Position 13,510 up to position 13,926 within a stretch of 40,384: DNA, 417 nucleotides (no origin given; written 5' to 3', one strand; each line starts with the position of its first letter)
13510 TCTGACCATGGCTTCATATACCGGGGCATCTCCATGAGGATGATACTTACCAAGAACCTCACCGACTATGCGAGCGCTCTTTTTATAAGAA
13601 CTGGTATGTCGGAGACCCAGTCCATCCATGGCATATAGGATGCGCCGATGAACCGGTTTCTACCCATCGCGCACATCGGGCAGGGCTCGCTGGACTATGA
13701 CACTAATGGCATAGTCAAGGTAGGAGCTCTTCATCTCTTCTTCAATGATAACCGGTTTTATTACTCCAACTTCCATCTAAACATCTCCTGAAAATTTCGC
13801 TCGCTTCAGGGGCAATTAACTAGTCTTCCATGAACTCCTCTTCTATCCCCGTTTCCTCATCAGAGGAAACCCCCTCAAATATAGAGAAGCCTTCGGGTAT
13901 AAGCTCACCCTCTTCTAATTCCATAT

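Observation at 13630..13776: In-frame amber codon at a universally conserved Leu in an otherwise intact, essential gyrA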

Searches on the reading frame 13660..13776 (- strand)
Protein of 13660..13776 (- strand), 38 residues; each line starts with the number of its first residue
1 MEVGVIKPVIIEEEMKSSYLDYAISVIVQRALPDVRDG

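Call 22: find_encoding_contigs(protein=window:13660-13776:-, flank=5000, max_places=10)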
Protein window:13660-13776:- (38 aa): no gene with exactly this product is on record in the collection.
